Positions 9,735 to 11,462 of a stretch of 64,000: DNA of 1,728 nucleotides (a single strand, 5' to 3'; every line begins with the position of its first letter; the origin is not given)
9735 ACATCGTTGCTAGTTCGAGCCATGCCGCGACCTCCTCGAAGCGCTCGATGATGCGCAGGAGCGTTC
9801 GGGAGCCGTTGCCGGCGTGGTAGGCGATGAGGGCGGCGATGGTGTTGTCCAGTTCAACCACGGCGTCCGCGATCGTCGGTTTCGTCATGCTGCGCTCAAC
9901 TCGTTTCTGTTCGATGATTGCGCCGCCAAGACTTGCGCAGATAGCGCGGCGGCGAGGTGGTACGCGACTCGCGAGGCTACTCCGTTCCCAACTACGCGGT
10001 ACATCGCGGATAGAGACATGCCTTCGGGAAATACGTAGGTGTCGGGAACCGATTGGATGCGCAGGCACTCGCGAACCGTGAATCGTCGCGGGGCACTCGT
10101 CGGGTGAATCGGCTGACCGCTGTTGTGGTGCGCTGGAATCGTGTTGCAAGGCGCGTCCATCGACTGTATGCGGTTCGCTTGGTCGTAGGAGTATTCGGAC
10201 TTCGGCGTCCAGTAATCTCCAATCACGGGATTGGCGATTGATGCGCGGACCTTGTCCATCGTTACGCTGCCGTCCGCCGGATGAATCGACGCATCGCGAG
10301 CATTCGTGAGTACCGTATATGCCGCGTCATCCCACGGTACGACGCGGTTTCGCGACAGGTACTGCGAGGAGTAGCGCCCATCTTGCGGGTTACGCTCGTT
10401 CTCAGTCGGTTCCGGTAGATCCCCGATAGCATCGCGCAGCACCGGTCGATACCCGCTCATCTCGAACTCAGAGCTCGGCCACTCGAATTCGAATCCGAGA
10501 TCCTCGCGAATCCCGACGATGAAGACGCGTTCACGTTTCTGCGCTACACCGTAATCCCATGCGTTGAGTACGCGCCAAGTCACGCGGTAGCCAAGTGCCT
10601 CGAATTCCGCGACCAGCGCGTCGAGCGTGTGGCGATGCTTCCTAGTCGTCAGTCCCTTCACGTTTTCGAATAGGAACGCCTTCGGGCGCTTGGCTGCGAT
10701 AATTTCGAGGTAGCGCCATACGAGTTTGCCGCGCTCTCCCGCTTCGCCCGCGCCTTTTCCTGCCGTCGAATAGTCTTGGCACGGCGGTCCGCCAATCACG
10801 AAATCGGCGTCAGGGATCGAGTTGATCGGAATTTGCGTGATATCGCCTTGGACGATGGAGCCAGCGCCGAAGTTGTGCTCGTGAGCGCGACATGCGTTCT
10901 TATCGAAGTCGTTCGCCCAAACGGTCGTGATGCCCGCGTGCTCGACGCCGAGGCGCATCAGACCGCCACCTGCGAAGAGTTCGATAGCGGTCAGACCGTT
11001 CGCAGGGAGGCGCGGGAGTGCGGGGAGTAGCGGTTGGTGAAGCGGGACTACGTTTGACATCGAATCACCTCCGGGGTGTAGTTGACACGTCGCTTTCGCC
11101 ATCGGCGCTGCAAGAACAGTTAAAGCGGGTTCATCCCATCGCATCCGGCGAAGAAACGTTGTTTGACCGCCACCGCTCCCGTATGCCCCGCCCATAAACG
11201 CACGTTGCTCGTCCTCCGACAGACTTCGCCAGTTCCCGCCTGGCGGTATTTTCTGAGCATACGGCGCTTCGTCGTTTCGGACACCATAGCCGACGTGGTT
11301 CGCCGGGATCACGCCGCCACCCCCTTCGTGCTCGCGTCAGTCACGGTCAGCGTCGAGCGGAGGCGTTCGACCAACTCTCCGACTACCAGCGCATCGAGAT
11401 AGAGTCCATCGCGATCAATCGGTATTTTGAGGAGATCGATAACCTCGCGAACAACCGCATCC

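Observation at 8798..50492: Roughly ten copies of a non-sigma-A promoter-like motif, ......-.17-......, punctuate the early/middle genes on both strands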

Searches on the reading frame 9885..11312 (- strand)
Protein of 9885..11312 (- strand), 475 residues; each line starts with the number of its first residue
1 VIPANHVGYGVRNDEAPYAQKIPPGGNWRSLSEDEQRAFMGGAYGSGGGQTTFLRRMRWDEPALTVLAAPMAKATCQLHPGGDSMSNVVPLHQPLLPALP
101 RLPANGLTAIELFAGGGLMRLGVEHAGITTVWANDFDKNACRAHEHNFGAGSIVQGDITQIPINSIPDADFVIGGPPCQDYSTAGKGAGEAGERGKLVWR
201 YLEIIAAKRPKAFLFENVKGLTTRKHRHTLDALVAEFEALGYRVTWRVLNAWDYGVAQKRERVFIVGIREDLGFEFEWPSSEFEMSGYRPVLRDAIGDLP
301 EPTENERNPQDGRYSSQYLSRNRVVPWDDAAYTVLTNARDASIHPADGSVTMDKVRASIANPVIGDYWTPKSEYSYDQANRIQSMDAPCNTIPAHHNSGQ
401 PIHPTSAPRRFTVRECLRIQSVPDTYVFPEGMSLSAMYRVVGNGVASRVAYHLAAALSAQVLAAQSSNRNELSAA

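Call 74: search_protein_families(library=phrogs, proteins=[window:9885-11312:-], max_evalue=0.001)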
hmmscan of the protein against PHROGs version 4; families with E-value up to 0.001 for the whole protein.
window:9885-11312:- (475 aa): 10 families
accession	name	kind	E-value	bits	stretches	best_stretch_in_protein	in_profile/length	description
phrog_116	-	other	5.4e-92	310.4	1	97-469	198-501/779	DNA methyltransferase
phrog_363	-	other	6.6e-53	180.9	1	105-468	52-323/327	DNA methyltransferase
phrog_5999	-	other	4.5e-13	50.2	1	107-199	3-101/109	DNA methyltransferase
phrog_36001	-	unknown function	2.2e-10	40.4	1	199-280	492-573/715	-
phrog_29583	-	other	9.2e-07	28.9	1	169-269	79-190/468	DNA methyltransferase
phrog_757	-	other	1e-05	25.8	1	107-220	15-130/247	DNA methyltransferase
phrog_23910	-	unknown function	3e-05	25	0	386-456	18-93/99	-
phrog_16427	-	other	8.2e-05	23.4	1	408-459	117-170/235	DNA methyltransferase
phrog_17284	-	unknown function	0.00013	22.3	1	408-459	159-212/245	-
phrog_32758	-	other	0.00053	20.7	0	230-285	5-60/154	DNA methyltransferase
